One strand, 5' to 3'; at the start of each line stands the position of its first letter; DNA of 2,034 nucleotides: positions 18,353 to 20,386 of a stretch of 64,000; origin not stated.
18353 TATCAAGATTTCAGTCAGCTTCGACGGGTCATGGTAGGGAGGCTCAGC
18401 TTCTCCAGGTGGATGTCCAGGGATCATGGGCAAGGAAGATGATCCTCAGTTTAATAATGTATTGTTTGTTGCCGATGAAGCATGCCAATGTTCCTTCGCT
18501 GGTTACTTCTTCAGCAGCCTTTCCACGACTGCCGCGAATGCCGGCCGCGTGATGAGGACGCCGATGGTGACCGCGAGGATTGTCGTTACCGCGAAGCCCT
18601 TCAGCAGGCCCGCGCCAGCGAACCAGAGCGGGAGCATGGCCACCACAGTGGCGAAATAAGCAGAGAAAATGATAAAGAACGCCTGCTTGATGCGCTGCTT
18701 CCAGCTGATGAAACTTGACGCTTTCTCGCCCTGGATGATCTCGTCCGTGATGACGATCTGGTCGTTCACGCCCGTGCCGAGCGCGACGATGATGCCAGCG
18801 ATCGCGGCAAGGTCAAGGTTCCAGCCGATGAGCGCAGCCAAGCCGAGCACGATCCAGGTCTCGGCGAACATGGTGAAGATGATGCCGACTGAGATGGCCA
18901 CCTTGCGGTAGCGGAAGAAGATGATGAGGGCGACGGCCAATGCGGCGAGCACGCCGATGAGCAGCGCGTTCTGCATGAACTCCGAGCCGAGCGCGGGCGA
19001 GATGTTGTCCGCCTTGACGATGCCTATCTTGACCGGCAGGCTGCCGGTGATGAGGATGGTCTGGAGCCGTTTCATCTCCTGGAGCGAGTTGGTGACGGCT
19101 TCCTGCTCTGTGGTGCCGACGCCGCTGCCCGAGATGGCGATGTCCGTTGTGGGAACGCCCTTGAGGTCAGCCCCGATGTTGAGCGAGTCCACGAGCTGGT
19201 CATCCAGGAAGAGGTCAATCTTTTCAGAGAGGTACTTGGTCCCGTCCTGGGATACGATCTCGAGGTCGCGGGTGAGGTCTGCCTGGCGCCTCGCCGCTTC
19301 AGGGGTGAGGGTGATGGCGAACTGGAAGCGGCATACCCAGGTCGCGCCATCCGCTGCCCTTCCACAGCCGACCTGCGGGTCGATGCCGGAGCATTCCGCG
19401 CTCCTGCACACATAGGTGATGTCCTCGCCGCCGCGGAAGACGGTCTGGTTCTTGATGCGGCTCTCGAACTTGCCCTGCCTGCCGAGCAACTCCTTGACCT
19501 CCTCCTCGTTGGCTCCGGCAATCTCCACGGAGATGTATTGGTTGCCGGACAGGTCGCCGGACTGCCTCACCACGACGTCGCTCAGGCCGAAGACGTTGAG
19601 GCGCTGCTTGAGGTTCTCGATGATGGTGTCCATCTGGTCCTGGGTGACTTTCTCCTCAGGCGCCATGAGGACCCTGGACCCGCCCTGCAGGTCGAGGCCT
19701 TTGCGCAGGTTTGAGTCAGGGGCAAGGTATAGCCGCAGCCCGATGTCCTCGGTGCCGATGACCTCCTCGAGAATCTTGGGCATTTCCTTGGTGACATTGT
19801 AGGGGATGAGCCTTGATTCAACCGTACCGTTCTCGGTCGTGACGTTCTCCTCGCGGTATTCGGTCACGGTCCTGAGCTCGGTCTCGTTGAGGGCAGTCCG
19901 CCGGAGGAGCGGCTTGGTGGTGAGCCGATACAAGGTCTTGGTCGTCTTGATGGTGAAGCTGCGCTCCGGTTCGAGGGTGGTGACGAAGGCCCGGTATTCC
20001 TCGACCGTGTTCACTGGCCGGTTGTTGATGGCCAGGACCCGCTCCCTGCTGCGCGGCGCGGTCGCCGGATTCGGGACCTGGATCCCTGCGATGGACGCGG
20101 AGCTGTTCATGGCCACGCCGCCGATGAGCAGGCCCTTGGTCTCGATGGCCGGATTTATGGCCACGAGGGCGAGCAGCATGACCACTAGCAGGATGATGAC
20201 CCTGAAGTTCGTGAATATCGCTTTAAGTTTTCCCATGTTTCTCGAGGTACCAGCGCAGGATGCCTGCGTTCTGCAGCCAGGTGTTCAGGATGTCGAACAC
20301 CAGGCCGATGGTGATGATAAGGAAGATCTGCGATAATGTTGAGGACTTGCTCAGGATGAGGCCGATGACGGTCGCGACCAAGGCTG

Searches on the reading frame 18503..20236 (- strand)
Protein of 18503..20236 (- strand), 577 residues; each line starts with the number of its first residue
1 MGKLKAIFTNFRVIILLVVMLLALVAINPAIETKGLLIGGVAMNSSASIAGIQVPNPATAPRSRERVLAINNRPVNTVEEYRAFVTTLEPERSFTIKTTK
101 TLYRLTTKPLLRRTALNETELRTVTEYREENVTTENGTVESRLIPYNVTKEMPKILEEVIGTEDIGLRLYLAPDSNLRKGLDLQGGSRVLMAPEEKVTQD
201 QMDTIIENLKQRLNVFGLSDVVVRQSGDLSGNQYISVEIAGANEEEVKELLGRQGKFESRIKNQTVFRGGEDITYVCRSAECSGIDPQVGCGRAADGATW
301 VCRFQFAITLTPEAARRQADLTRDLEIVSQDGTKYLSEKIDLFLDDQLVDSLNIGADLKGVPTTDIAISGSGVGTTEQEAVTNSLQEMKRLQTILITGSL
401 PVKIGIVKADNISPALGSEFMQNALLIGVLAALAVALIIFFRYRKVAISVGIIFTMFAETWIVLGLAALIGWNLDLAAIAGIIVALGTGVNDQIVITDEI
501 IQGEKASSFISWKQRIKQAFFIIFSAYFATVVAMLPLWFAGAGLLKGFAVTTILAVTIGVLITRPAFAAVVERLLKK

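Call 21: search_protein_families(library=ncbifam, proteins=[window:18503-20236:-], max_evalue=0.00001)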
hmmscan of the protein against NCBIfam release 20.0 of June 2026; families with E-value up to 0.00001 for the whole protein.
window:18503-20236:- (577 aa): 20 families
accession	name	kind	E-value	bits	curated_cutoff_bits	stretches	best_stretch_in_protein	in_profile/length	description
NF006218.0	PRK08343.1-4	subfamily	1.2e-102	343.7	383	1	177-577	31-391/392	preprotein translocase subunit SecD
NF006216.0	PRK08343.1-2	equivalog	2.9e-75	254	519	2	359-575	288-502/506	preprotein translocase subunit SecD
NF006217.0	PRK08343.1-3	equivalog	5.3e-72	243.2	491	1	3-577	6-542/544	preprotein translocase subunit SecD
NF006215.0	PRK08343.1-1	equivalog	7e-63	213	666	1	196-576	140-519/522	preprotein translocase subunit SecD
TIGR01129.1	secD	equivalog_domain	1.7e-34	119.7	244.4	1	180-560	2-386/397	protein translocase subunit SecD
NF009583.0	PRK13024.1-3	subfamily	3.3e-29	101.5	721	1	173-561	37-418/755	protein translocase subunit SecDF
TIGR00916.1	2A0604s01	subfamily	2.7e-27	95.9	148.6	1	375-561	41-228/231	SecD/SecF family protein translocase subunit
NF011315.0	PRK14726.1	equivalog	2.2e-19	69.1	1249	1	374-561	324-511/855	protein translocase subunit SecDF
NF009584.0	PRK13024.1-4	equivalog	4.2e-19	68.4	1171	1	176-559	31-397/759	protein translocase subunit SecDF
TIGR00966.2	transloc_SecF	equivalog_domain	5.2e-19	68.8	160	1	368-560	84-265/279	protein translocase subunit SecF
NF009581.0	PRK13024.1-1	equivalog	6.1e-18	64.3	1058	2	384-561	220-397/752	protein translocase subunit SecDF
NF009580.0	PRK13023.1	equivalog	1.1e-16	60.3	1153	1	381-563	254-435/775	protein translocase subunit SecDF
NF009545.0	PRK12933.1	equivalog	2e-15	56.3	728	1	378-556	396-575/604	protein translocase subunit SecD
NF009585.0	PRK13024.1-5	equivalog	5.1e-15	54.6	1037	1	384-561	457-634/993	protein translocase subunit SecDF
NF009540.0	PRK12911.1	equivalog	6.2e-14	50.3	1878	1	384-556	871-1043/1403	bifunctional preprotein translocase subunit SecD/SecF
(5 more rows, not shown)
